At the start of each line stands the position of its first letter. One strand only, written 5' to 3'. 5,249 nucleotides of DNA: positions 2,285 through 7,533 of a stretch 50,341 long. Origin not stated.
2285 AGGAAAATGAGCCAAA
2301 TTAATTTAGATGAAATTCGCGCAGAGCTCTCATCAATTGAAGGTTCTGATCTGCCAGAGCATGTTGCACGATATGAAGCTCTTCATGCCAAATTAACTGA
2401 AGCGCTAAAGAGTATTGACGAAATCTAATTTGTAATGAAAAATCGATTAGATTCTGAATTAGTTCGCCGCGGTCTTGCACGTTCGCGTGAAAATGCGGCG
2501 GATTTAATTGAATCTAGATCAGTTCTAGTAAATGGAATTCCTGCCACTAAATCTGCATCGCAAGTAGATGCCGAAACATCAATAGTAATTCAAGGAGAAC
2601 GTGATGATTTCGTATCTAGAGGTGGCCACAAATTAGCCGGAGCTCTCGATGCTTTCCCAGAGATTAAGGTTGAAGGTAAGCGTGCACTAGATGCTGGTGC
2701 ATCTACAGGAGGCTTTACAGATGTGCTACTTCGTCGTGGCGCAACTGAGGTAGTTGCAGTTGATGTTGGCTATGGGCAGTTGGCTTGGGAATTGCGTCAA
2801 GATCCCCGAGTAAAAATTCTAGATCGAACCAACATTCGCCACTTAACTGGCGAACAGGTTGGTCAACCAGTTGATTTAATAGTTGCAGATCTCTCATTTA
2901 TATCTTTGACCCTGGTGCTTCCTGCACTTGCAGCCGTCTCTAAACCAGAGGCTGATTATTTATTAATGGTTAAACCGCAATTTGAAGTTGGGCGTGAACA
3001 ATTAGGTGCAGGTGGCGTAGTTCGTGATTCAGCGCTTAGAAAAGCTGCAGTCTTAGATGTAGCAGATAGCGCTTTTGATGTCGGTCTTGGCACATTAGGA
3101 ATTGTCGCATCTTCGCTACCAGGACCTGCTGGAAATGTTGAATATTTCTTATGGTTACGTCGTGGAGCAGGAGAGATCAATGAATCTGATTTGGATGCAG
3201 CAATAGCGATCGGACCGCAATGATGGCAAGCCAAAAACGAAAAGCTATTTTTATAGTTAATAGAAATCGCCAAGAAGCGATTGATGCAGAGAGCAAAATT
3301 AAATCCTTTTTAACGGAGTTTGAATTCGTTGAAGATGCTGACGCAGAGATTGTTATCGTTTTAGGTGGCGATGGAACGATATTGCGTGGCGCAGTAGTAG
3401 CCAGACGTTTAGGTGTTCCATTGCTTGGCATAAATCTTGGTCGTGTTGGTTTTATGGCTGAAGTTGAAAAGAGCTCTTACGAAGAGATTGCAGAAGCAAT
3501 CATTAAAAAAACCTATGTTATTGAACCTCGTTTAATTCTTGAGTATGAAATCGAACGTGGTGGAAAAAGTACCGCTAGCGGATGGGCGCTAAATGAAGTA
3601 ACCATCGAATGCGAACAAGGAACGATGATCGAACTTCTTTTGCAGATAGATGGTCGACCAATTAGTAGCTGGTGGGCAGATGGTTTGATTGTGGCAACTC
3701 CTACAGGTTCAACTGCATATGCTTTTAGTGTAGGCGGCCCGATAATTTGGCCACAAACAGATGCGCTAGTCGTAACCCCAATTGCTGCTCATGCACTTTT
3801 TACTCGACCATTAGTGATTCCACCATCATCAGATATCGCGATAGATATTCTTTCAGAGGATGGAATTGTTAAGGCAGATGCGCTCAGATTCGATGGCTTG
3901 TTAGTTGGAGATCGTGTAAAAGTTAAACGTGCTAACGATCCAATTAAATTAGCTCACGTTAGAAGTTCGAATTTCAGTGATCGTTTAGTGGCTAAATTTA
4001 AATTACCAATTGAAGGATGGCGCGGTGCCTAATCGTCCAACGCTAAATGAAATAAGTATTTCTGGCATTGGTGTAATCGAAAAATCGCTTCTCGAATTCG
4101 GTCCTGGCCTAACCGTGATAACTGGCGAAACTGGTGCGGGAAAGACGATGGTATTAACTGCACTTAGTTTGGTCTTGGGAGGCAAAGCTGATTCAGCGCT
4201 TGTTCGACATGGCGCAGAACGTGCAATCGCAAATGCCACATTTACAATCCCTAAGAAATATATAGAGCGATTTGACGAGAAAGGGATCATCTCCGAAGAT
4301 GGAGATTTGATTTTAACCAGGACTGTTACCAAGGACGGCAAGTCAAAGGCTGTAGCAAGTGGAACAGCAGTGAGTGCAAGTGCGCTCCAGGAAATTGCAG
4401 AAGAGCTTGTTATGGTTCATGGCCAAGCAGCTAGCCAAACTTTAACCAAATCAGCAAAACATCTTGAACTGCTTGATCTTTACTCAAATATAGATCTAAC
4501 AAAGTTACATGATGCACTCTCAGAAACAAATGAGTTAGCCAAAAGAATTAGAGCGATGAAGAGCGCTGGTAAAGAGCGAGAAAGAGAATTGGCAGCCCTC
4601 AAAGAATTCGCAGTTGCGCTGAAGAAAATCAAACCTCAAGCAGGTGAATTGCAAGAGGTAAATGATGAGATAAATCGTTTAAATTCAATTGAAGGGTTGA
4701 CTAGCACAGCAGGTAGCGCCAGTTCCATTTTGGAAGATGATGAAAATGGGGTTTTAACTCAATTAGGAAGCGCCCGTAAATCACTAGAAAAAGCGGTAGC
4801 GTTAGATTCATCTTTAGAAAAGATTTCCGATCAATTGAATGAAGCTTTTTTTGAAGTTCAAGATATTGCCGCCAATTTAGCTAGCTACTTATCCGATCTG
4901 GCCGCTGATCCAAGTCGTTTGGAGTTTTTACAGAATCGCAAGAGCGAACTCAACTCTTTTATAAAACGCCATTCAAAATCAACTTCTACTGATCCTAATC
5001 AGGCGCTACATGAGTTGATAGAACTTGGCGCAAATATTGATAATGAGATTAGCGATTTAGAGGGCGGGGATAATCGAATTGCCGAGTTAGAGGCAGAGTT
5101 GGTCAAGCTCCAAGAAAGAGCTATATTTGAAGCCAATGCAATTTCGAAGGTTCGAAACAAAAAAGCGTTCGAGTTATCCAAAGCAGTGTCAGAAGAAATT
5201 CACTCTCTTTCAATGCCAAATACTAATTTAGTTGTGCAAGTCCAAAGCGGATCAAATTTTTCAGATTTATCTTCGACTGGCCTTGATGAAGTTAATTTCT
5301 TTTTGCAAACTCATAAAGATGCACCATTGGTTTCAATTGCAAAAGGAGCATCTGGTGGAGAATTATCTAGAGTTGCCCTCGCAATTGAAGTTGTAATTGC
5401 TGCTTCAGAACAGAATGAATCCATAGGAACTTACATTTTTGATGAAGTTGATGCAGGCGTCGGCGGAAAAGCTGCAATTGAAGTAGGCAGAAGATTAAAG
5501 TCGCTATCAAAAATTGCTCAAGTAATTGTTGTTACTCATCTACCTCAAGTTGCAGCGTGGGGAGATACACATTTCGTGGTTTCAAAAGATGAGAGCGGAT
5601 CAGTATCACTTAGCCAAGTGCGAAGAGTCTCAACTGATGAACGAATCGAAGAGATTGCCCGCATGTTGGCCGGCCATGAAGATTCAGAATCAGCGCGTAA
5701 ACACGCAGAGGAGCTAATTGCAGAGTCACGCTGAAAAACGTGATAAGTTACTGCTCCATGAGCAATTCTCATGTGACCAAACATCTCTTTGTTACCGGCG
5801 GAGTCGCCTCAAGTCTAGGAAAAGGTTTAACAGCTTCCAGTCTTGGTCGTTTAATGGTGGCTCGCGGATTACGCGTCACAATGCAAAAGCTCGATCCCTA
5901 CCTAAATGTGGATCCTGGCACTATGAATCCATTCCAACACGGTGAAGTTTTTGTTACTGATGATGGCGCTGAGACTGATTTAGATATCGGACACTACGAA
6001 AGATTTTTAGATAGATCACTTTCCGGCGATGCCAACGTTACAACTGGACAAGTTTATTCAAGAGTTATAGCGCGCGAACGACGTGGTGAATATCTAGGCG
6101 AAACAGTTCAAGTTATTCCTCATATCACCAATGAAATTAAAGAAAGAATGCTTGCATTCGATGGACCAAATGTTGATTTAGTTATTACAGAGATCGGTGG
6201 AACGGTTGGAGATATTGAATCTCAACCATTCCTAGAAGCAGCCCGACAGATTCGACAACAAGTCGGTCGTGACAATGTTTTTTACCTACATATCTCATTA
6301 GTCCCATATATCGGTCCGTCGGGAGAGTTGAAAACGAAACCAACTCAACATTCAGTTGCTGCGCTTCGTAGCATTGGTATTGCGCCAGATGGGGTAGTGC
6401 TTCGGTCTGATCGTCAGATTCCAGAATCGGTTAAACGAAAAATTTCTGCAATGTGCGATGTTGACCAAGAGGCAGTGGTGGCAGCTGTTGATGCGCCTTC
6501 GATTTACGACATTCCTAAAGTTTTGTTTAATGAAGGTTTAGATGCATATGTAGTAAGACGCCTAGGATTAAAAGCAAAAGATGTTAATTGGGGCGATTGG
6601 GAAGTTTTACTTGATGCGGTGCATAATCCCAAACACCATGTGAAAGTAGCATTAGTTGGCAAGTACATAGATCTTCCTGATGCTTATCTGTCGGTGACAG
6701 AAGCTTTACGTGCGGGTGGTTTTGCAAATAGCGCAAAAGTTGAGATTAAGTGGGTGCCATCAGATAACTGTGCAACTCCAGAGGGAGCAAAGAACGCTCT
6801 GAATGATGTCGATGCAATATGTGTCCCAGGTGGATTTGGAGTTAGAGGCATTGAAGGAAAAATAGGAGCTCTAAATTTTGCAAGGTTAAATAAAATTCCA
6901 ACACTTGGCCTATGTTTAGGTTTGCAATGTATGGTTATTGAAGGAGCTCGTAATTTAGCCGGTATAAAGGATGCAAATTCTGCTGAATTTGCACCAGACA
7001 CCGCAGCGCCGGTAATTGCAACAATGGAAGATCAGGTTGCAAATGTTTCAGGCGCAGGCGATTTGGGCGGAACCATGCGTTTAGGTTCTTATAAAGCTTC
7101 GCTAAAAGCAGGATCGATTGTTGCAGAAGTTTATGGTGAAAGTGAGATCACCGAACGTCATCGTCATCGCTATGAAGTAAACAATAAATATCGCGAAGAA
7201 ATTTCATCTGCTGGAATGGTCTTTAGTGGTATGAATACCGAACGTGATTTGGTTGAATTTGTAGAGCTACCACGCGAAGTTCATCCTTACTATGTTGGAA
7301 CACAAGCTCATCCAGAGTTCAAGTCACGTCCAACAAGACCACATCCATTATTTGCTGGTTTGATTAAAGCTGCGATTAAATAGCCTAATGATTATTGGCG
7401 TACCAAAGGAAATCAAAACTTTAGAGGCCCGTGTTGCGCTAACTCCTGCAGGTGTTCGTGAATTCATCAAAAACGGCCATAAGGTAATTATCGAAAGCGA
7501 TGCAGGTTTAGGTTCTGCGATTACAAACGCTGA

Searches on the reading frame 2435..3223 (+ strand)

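Call 20: search_protein_families(library=ncbifam, max_evalue=1e-8, proteins=[window:2435-3223:+])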
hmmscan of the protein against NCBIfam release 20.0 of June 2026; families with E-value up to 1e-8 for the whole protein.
window:2435-3223:+ (262 aa): 2 families
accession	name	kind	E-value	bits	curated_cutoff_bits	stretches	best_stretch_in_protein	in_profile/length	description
TIGR00478.1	tly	subfamily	5.8e-63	212.3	185.8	1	4-236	1-228/228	TlyA family rRNA (cytidine-2'-O)-methyltransferase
NF049952.1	23rRNACMtaseTlyA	equivalog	2.9e-52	177.5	250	1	4-242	2-235/236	23S rRNA (cytidine-2'-O)-methyltransferase TlyA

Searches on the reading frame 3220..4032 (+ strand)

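Call 20: search_protein_families(library=ncbifam, max_evalue=1e-8, proteins=[window:3220-4032:+])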
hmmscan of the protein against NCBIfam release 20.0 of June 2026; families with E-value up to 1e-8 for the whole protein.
window:3220-4032:+ (270 aa): 18 families
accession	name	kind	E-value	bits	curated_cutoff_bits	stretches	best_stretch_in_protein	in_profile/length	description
NF002892.0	PRK03372.1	equivalog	9.8e-94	314.1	299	1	18-269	45-301/312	NAD kinase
NF002521.0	PRK01911.1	equivalog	1.4e-59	201.9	309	1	5-260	26-284/292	NAD kinase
NF002561.0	PRK02155.1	equivalog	1.7e-57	195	371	1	18-260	37-285/297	NAD kinase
NF002306.0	PRK01231.1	equivalog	2.1e-56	191.2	316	1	40-260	65-289/299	NAD(+) kinase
NF010678.0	PRK14076.1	equivalog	8e-45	153.8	493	1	26-259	342-566/570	bifunctional NADP phosphatase/NAD kinase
NF002893.0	PRK03378.1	equivalog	1.9e-44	152.2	386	1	40-260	62-285/292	NAD(+) kinase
NF002579.0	PRK02231.1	equivalog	2e-44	152.1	459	1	40-259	69-293/301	NAD(+) kinase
NF002984.0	PRK03708.1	equivalog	6.8e-44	150.3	326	1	11-244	24-258/277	NAD(+) kinase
NF002731.0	PRK02645.1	equivalog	2.3e-41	142.2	312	1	32-250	48-279/305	NAD(+) kinase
NF003391.0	PRK04539.1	equivalog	7.2e-41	140.2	470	1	42-260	69-289/296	inorganic polyphosphate/ATP-NAD kinase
NF010677.0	PRK14075.1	equivalog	7.6e-40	137.1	260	1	15-255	17-245/257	NAD(+) kinase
NF002732.0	PRK02649.1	equivalog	1.3e-38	133.3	348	1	39-257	66-286/305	NAD(+) kinase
NF002255.0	PRK01185.1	subfamily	5.9e-38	130.5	304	1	32-256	43-261/271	NAD(+) kinase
NF010679.0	PRK14077.1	equivalog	1.3e-31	110.1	343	1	41-218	64-241/287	NAD(+) kinase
NF003424.0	PRK04885.1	equivalog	2.9e-30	105.4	220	1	10-259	3-259/265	NAD kinase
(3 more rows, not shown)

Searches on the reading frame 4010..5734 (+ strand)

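Call 20: search_protein_families(library=ncbifam, max_evalue=1e-8, proteins=[window:4010-5734:+])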
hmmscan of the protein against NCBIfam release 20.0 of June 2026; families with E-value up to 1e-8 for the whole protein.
window:4010-5734:+ (574 aa): 4 families
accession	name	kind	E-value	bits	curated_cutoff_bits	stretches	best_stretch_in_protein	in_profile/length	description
TIGR00634.1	recN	equivalog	2e-134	449.6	407.85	1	12-570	2-561/563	DNA repair protein RecN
NF008121.0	PRK10869.1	equivalog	1.4e-109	367.2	418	1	12-571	2-552/553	DNA repair protein RecN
NF045487.1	ASRP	equivalog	9.2e-11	41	300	1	20-318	2-265/593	archaea-specific SMC-related protein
TIGR02169.1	SMC_prok_A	equivalog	6.1e-10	37.5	729.4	0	447-517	1076-1143/1165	chromosome segregation protein SMC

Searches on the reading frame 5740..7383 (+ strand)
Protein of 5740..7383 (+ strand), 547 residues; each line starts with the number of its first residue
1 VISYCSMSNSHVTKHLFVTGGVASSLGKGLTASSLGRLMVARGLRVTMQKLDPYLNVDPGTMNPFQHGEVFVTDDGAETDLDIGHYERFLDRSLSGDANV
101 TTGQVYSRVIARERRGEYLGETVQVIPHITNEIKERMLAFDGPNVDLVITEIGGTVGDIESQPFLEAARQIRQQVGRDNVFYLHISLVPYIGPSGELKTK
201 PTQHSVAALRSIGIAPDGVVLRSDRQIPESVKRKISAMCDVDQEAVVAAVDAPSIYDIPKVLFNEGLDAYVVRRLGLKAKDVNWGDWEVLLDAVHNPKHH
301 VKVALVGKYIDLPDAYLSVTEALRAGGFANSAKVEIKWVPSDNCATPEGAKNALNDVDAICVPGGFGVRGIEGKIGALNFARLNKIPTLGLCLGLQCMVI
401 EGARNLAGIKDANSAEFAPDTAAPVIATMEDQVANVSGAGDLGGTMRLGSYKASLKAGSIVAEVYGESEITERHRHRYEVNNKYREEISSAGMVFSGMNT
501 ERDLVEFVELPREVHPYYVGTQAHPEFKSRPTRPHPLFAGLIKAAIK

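Call 20: search_protein_families(library=ncbifam, max_evalue=1e-8, proteins=[window:5740-7383:+])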
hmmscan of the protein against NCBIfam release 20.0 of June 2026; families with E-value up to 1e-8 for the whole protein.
window:5740-7383:+ (547 aa): 3 families
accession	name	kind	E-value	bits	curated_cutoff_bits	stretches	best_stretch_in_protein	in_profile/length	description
NF003792.0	PRK05380.1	equivalog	1.8e-249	828.9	308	1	12-546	2-527/534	CTP synthase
TIGR00337.1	PyrG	equivalog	2e-226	752.7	462.75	1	12-544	2-526/526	glutamine hydrolyzing CTP synthase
NF004836.1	PRK06186.1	equivalog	8.3e-38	129.8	260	1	301-545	1-227/228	CTP synthase C-terminal region-related (seleno)protein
